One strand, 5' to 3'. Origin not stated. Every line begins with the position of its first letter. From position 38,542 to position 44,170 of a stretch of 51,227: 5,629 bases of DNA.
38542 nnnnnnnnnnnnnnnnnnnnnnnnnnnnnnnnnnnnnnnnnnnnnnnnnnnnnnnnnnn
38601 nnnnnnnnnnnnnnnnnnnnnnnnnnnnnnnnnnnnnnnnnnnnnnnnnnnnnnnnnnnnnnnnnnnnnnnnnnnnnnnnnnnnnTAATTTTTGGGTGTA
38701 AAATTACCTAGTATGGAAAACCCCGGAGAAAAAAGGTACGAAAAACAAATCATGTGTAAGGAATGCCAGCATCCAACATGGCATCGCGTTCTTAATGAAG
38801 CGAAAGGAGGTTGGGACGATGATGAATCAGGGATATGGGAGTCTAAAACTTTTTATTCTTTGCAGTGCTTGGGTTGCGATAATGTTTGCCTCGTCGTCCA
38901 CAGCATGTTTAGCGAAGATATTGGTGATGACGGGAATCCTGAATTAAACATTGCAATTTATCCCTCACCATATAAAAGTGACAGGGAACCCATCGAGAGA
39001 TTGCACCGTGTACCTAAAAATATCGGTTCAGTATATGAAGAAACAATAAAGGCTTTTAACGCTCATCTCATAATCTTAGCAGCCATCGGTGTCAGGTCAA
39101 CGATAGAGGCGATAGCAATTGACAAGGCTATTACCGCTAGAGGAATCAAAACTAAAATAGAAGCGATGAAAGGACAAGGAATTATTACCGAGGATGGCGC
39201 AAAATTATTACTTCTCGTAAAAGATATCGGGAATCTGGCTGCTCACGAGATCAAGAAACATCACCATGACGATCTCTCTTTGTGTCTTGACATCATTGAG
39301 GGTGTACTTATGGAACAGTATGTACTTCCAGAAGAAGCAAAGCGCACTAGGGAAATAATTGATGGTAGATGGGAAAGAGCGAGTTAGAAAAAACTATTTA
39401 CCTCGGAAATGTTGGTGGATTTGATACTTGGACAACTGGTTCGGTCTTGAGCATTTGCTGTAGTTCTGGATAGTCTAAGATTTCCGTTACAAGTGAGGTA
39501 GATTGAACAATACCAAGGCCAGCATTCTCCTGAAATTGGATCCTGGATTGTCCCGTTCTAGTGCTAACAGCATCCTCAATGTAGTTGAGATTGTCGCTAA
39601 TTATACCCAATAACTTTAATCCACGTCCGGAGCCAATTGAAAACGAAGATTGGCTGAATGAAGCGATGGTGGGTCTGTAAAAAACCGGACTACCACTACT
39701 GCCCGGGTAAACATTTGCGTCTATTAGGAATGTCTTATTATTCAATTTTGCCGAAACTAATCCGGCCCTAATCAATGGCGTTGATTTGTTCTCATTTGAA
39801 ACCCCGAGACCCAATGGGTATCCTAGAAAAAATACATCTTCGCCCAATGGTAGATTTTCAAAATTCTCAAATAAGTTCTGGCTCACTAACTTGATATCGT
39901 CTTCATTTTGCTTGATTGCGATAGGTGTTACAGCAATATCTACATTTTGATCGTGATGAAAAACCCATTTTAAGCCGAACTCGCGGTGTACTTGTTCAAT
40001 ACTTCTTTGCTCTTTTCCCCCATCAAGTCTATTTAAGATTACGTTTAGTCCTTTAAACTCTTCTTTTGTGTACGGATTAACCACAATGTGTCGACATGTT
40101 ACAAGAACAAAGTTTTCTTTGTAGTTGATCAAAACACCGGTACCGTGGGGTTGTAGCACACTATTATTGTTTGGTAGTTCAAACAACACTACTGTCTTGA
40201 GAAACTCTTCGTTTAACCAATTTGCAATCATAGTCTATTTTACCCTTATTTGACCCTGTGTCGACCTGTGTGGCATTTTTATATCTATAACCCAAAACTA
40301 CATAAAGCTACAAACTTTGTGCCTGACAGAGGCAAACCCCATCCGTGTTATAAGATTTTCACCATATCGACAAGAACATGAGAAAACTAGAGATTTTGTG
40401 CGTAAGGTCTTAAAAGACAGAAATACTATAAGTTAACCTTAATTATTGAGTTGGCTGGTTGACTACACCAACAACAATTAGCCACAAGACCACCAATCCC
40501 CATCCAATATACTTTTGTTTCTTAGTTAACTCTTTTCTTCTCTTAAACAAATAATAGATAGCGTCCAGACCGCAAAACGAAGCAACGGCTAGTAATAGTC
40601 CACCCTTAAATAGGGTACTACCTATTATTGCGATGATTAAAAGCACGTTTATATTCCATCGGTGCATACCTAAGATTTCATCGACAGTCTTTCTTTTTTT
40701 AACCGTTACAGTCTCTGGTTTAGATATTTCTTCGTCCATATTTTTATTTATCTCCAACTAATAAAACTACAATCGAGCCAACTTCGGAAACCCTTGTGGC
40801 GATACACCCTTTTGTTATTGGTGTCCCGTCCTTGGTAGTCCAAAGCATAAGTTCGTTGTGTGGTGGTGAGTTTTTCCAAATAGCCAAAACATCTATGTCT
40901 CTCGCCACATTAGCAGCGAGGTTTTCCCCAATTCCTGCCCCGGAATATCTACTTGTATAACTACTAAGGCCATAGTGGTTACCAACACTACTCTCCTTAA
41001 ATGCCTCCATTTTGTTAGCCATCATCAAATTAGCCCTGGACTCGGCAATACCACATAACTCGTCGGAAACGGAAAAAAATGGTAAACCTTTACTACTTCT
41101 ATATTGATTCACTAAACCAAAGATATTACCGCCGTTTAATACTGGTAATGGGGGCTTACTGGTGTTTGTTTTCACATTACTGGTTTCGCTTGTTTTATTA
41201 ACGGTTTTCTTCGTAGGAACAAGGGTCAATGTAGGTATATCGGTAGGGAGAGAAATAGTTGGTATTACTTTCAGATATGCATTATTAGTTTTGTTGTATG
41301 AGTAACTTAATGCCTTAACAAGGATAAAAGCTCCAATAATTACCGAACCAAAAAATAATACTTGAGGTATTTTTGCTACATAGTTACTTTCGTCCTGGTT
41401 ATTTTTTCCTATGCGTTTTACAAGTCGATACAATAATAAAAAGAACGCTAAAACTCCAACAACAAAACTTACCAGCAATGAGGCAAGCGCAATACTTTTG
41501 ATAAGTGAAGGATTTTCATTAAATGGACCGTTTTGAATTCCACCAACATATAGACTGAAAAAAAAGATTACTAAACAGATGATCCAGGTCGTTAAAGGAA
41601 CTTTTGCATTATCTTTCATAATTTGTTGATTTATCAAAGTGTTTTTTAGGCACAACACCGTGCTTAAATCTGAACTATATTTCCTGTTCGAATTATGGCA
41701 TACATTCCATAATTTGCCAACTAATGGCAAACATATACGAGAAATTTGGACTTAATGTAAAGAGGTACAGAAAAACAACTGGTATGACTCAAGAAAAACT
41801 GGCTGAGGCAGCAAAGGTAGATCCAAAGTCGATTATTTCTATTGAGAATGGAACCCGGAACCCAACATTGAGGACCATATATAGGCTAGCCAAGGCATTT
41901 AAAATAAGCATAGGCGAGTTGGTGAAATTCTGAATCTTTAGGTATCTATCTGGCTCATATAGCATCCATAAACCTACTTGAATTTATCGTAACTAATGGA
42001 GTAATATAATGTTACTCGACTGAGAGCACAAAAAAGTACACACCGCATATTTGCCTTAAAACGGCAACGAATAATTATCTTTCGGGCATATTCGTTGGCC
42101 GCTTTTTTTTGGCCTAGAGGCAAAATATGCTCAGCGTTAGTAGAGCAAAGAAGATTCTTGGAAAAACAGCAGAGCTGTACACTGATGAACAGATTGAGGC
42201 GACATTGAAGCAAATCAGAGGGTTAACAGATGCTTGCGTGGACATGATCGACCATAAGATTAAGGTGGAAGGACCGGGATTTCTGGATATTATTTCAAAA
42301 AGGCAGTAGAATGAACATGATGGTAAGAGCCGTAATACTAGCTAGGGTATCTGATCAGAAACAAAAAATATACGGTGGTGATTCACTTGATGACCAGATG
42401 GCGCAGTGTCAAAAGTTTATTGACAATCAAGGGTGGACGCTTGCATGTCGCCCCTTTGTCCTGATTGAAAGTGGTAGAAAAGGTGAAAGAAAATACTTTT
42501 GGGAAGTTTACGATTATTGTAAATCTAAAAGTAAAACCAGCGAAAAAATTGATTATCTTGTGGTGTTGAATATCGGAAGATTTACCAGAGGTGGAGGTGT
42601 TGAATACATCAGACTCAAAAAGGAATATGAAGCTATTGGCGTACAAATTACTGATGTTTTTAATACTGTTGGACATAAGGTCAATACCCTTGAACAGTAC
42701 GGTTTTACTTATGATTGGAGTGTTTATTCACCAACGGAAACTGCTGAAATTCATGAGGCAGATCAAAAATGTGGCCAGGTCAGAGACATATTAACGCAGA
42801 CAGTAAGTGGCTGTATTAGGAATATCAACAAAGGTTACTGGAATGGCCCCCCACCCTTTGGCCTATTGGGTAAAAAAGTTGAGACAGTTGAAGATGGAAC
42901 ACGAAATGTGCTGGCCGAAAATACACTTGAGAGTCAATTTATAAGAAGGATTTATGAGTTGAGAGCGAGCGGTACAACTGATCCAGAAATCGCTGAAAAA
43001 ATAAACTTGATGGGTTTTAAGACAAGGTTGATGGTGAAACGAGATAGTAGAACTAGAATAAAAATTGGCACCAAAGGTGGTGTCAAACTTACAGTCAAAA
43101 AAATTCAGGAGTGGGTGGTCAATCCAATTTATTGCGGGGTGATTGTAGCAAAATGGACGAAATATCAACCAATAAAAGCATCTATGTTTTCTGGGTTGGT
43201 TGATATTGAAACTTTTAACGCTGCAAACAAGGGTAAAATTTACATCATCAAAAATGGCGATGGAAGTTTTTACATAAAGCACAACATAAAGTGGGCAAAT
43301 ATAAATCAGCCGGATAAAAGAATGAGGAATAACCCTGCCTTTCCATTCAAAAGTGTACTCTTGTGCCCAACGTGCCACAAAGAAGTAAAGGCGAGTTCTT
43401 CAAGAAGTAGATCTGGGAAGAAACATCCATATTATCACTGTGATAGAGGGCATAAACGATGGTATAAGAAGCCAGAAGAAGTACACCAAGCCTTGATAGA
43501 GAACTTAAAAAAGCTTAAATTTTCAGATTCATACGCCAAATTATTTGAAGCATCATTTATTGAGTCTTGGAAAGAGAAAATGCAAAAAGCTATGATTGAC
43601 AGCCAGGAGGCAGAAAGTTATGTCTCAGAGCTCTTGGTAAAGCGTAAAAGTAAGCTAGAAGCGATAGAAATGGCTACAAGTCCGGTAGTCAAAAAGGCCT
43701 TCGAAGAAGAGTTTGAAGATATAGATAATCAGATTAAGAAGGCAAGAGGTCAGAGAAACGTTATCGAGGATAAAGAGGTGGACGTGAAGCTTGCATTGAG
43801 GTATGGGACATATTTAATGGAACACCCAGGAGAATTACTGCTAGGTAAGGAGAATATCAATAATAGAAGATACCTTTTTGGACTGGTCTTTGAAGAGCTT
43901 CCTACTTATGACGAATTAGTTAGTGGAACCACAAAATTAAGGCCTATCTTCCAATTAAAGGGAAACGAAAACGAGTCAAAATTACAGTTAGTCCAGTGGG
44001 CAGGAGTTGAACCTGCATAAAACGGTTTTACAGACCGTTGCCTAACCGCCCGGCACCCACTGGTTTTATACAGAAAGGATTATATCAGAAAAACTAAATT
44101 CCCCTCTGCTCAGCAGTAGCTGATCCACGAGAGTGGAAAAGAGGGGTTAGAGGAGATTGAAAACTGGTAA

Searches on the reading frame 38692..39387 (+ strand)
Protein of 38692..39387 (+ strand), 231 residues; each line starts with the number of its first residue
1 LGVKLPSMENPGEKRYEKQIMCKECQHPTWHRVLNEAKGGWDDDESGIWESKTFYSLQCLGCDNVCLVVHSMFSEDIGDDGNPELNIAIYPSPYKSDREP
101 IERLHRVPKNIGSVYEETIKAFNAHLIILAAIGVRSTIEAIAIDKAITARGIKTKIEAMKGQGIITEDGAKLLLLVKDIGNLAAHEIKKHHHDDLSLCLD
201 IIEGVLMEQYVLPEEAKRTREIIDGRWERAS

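Call 3: search_protein_families(library=pfam, proteins=[window:38692-39387:+], max_evalue=0.01)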
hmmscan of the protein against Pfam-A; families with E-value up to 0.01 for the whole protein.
window:38692-39387:+ (231 aa): 1 family
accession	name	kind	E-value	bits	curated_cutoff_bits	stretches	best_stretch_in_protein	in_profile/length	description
PF13643.11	DUF4145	-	1.5e-14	54.3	23.1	1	117-203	2-88/88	Domain of unknown function (DUF4145)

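Call 4: search_protein_families(library=padloc, proteins=[window:38692-39387:+], max_evalue=0.01)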
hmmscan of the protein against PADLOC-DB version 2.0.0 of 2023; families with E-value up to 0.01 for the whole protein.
window:38692-39387:+ (231 aa): 0 families

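Call 44: search_solved_structures(query=window:38692-39384:+, max_evalue=1, show_alignments=2)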
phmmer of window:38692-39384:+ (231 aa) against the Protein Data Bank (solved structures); distinct sequences matched with E-value up to 1: 0.

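Call 48: find_homologous_proteins(query=window:38692-39384:+, max_evalue=0.00001)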
Query window:38692-39384:+ (231 aa): 22 proteins with E <= 0.00001 among 322 candidates.
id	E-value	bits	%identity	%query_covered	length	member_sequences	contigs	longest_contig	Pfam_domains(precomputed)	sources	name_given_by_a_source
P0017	9.6e-149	511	100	97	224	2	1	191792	PF13643.12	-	-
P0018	3.0e-88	313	60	97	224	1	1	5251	PF13643.12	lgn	-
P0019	6.7e-88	312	62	96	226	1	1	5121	PF13643.12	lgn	-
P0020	4.3e-87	309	62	94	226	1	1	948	PF13643.12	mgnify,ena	mgnify:CR=1 FL=1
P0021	1.9e-86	307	63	94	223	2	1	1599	PF13643.12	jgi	jgi:hypothetical protein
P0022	6.6e-86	306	60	94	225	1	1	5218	PF13643.12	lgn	-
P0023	1.2e-85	305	61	96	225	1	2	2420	PF13643.12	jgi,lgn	-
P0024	1.6e-84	301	61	94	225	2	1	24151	PF13643.12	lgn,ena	-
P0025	1.3e-83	298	59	94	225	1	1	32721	PF13643.12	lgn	-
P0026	2.0e-83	298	62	91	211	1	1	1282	PF13643.12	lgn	-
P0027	3.0e-80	287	60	94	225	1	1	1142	PF13643.12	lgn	-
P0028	5.2e-78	280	58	97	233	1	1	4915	PF13643.12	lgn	-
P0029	8.0e-78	279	58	97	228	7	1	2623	PF13643.12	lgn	-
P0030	3.4e-75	271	53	94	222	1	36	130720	PF13643.12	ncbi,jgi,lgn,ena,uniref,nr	ncbi:hypothetical protein A2380_03650 [candidate division WWE3 bacterium RIFOXYB1_FULL_43_24]|uniref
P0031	8.6e-74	266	55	96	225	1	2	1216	PF13643.12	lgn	-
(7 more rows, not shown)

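Call 49: find_encoding_contigs(protein=P0025, flank=4000, max_places=2)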
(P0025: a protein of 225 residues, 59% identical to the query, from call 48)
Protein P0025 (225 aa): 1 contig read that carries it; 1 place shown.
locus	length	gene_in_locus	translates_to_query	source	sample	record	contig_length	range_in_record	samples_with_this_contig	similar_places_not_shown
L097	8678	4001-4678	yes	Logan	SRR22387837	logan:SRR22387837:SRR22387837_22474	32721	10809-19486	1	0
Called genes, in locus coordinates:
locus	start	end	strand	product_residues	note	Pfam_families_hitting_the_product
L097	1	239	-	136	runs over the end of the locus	PF01850:PIN (weak)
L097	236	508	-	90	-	-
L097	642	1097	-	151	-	-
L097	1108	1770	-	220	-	PF00583:Acetyltransf_1, PF13673:Acetyltransf_10, PF13508:Acetyltransf_7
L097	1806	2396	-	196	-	-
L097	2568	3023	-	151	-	PF01243:PNPOx_N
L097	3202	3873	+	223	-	-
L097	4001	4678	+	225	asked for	PF13643:DUF4145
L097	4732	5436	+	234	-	-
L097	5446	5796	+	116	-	-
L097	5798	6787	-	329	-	PF00188:CAP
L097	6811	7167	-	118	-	-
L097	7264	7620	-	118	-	-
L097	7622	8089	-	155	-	-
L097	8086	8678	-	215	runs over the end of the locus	-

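Call 50: find_encoding_contigs(protein=P0030, flank=4000, max_places=3)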
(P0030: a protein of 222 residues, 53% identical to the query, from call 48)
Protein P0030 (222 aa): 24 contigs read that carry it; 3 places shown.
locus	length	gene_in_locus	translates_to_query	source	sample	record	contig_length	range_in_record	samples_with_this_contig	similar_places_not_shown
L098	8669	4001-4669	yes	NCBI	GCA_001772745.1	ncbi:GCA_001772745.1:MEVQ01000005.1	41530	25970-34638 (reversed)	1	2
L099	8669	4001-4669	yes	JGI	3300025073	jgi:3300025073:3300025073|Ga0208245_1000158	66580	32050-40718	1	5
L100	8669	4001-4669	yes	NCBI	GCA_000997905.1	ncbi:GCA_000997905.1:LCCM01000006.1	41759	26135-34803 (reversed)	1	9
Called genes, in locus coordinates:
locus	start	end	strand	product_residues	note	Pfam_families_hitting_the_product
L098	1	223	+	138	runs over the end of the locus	PF27226:AF_1845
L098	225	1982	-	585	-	PF12229:PG_binding_4, PF04294:VanW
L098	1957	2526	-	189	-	PF01936:NYN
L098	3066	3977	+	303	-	-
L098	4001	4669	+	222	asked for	PF13643:DUF4145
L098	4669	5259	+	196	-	PF01844:HNH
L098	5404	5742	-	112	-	-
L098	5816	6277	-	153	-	-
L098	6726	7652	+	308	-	-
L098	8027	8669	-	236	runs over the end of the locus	-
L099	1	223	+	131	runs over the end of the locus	PF27226:AF_1845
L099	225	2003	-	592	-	PF12229:PG_binding_4, PF04294:VanW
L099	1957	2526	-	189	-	PF01936:NYN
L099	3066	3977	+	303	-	-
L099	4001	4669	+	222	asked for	PF13643:DUF4145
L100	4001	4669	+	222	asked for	PF13643:DUF4145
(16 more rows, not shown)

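Call 51: find_encoding_contigs(protein=P0024, flank=4000, max_places=2)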
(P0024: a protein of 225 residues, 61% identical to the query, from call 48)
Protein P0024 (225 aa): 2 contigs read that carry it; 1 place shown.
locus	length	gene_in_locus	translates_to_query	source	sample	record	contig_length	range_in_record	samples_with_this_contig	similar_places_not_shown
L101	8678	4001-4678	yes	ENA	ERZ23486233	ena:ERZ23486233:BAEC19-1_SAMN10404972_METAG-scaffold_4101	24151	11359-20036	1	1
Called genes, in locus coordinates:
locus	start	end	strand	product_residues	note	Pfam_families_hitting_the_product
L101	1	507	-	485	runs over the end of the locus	PF04326:SLFN_AlbA_2, PF13749:HATPase_c_4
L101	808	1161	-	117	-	-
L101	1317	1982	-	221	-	-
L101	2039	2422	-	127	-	-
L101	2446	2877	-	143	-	-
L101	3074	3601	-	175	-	-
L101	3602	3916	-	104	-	PF20619:DUF6804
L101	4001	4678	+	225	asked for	PF13643:DUF4145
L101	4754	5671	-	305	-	-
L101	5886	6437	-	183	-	-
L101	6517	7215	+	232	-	-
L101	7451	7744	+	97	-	PF04026:SpoVG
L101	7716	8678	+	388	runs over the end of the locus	-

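Call 77: search_protein_families(library=ncbifam, proteins=[window:38713-39384:+], max_evalue=0.001)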
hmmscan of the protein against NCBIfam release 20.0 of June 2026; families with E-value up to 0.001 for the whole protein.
window:38713-39384:+ (224 aa): 0 families

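Call 81: predict_structure(alignment_id=A7)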
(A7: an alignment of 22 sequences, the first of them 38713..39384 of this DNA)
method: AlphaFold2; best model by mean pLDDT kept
length: 224 residues; sequences in the alignment: 22
mean_pLDDT: 86.3   pTM: 0.59
mean pLDDT of the five models: 86.3, 86.0, 84.8, 84.6, 83.6
residues with pLDDT >= 90: 119; 70-90: 81; 50-70: 16; < 50: 8
segments of 3 or more residues with pLDDT < 50: 1-4
pLDDT, mean of each block of 10 residues (from residue 1): 65 89 95 92 96 94 93 89 78 87 94 86 89 94 93 92 87 72 71 92 90 75 52
secondary structure, 60 per line:
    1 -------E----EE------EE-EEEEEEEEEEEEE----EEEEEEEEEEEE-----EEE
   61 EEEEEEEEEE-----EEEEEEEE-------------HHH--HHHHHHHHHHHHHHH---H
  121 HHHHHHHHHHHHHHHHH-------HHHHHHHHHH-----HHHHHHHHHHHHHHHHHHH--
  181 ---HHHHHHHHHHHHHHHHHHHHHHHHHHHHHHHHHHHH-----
elements in order: E24-36 E41-52 E58-70 E76-83 H102-116 H120-137 H145-154 H160-178 H184-219

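Call 85: fold_search(model_id=the predicted structure, library=pdb)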
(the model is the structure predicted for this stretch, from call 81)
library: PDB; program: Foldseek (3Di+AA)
matches with E <= 10: 792; with E <= 0.001: 0
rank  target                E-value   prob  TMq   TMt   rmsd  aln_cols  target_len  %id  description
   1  7d7e_C                1.3e-02  0.28  0.18  0.10  21.9       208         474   12  Structure of PKD1L3-CTD/PKD2L1 in apo state (released 2021-08-25)
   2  6m6w_B                2.3e-02  1.00  0.32  0.50   5.0       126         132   15  Crystal structure the toxin-antitoxin MntA-HpeT mutant-Y104A (released 2020-09-30)
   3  6m6w_H                3.0e-02  0.97  0.27  0.42   8.3       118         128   18  Crystal structure the toxin-antitoxin MntA-HpeT mutant-Y104A (released 2020-09-30)
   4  9dli_A1               3.0e-02  0.30  0.19  0.10  19.5       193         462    8  PKD2 ion channel, R638C variant (released 2025-03-12)
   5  7bxo_F                3.4e-02  0.97  0.27  0.42   9.8       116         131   17  Crystal structure of the toxin-antitoxin with AMP-PNP (released 2020-09-30)
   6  6m6u_H                3.8e-02  1.00  0.31  0.48   5.0       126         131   14  Crystal structure the toxin-antitoxin MntA-HpeT mutant-D39ED41E (released 2020-09-30)
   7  7mgl_A                4.6e-02  0.21  0.21  0.12  20.1       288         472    6  Structure of human TRPML1 with ML-SI3 (released 2021-06-16)
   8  7ae6_B                5.1e-02  0.97  0.31  0.44   6.1       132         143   12  Crystal structure of di-AMPylated HEPN(R102A) toxin (released 2020-12-30)
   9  9dwq_A                5.1e-02  0.18  0.18  0.10  20.8       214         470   11  PKD2 ion channel, F629S variant (released 2025-03-12)
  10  5k47_A                5.1e-02  0.18  0.19  0.10  20.3       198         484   12  CryoEM structure of the human Polycystin-2/PKD2 TRP channel (released 2016-08-24)
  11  7d7e_B                5.1e-02  0.16  0.17  0.10  23.8       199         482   11  Structure of PKD1L3-CTD/PKD2L1 in apo state (released 2021-08-25)
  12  7bxo_G                5.4e-02  0.95  0.26  0.41   7.8       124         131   14  Crystal structure of the toxin-antitoxin with AMP-PNP (released 2020-09-30)
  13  7d7e_A                5.8e-02  0.28  0.18  0.11  16.8       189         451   10  Structure of PKD1L3-CTD/PKD2L1 in apo state (released 2021-08-25)
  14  6m6u_G                6.1e-02  0.94  0.26  0.41   9.5       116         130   14  Crystal structure the toxin-antitoxin MntA-HpeT mutant-D39ED41E (released 2020-09-30)
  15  8z6f_B                7.3e-02  0.23  0.20  0.11  17.9       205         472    9  Structure of polycystin-1/polycystin-2 complex with PI(4)P-bound (released 2025-04-23)
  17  6m6w_G                7.7e-02  0.95  0.27  0.43   8.2       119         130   18  Crystal structure the toxin-antitoxin MntA-HpeT mutant-Y104A (released 2020-09-30)
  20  5yep_B                9.2e-02  0.99  0.31  0.48   5.2       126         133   15  Crystal structure of SO_3166-SO_3165 from Shewanella oneidensis (released 2018-03-28)
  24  7ae6_A                9.7e-02  0.92  0.31  0.42   6.4       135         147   13  Crystal structure of di-AMPylated HEPN(R102A) toxin (released 2020-12-30)
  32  5yep_C                1.2e-01  0.97  0.30  0.47   5.2       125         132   15  Crystal structure of SO_3166-SO_3165 from Shewanella oneidensis (released 2018-03-28)
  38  6m6w_D                1.3e-01  0.97  0.31  0.49   5.0       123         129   15  Crystal structure the toxin-antitoxin MntA-HpeT mutant-Y104A (released 2020-09-30)
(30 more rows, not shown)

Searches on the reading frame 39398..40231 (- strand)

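Call 3: search_protein_families(library=pfam, proteins=[window:39398-40231:-], max_evalue=0.01)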
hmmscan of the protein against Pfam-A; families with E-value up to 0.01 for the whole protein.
window:39398-40231:- (277 aa): 1 family
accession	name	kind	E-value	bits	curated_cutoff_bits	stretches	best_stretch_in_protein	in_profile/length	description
PF13365.12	Trypsin_2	-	2.4e-12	48.3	27.6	1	30-184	1-135/144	Trypsin-like peptidase domain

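Call 4: search_protein_families(library=padloc, proteins=[window:39398-40231:-], max_evalue=0.01)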
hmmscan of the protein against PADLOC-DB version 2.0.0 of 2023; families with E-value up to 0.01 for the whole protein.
window:39398-40231:- (277 aa): 5 families
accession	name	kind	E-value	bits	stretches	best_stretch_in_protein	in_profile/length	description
PDLC05022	PDC-S45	-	2.1e-26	90.5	1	7-251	17-279/293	-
PDLC03855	LmuA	-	2.1e-08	31.9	1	26-185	15-158/425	-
PDLC02959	RT-Protease_XI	-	4.6e-08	30.4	1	24-184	346-476/510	single gene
PDLC02960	RT-Protease_XI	-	7.1e-08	29.9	1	21-184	345-473/506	single gene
PDLC04593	PDC-M35A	-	1.4e-07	29.5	1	21-224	14-209/216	-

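Call 77: search_protein_families(library=ncbifam, proteins=[window:39398-40228:-], max_evalue=0.001)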
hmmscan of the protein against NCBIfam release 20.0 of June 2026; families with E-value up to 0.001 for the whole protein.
window:39398-40228:- (276 aa): 0 families

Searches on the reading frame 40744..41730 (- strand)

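Call 46: search_protein_families(library=pfam, proteins=[window:40744-41730:-], max_evalue=0.00001)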
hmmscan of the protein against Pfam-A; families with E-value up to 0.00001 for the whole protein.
window:40744-41730:- (328 aa): 1 family
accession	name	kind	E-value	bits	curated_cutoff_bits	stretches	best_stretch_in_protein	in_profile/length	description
PF00188.32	CAP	-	8.1e-09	36.8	21.1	1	205-298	2-93/117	Cysteine-rich secretory protein family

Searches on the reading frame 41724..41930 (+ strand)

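Call 77: search_protein_families(library=ncbifam, proteins=[window:41724-41930:+], max_evalue=0.001)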
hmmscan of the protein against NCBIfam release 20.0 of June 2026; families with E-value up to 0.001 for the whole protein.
window:41724-41930:+ (69 aa): 11 families
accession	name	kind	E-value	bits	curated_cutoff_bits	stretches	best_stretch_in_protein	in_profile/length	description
TIGR03070.1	couple_hipB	subfamily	4.9e-12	45.6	71.65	1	7-60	2-55/58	type II toxin-antitoxin system Y4mF family antitoxin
NF041951.1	phage_RstR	subfamily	1.6e-11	44.5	80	1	8-67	3-62/108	RstR family transcriptional repressor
TIGR00270.2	TIGR00270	equivalog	1.1e-08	35.1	110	1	3-66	71-134/159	multiprotein bridging factor aMBF1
NF006015.0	PRK08154.1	subfamily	1e-07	31.4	204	1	4-68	27-91/314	anaerobic benzoate catabolism transcriptional regulator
NF047948.1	male_kill_WMK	equivalog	2e-07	30.8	300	1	3-68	158-223/300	WO male-killing family protein Wmk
NF007257.0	PRK09706.1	subfamily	1.5e-06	28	101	1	7-62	5-60/135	transcriptional repressor DicA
NF010465.0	PRK13890.1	equivalog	6e-06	26.3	96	1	8-66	6-64/121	conjugal transfer protein TrbA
NF007408.0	PRK09943.1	equivalog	2.2e-05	24.1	211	1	8-66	8-66/185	HTH-type transcriptional regulator PuuR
NF052239.1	antitox_spr1629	equivalog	5.4e-05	22.5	335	1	8-62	3-57/377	spr1629 family repressor/antitoxin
NF007271.0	PRK09726.1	equivalog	0.00035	20.5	79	1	11-63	16-68/88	type II toxin-antitoxin system antitoxin HipB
NF046032.1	TransRegSlrRBacil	equivalog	0.00065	19.8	250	1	12-67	6-62/149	HTH-type transcriptional regulator SlrR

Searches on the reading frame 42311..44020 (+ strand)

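Call 46: search_protein_families(library=pfam, proteins=[window:42311-44020:+], max_evalue=0.00001)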
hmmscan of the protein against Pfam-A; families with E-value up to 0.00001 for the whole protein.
window:42311-44020:+ (569 aa): 2 families
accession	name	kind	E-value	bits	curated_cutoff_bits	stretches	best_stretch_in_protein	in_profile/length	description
PF00239.26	Resolvase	-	9.2e-09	36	23.3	1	7-116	1-99/145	Resolvase, N terminal domain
PF07508.19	Recombinase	-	1.9e-07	31.7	21.1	1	207-307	3-97/102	Recombinase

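Call 77: search_protein_families(library=ncbifam, proteins=[window:42311-44017:+], max_evalue=0.001)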
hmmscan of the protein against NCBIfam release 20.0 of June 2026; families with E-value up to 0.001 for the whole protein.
window:42311-44017:+ (569 aa): 1 family
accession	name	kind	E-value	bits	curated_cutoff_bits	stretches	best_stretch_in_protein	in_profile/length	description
NF041201.1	recomb_XisF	equivalog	2.4e-12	46.6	375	2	246-385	217-333/465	fdxN element excision recombinase XisF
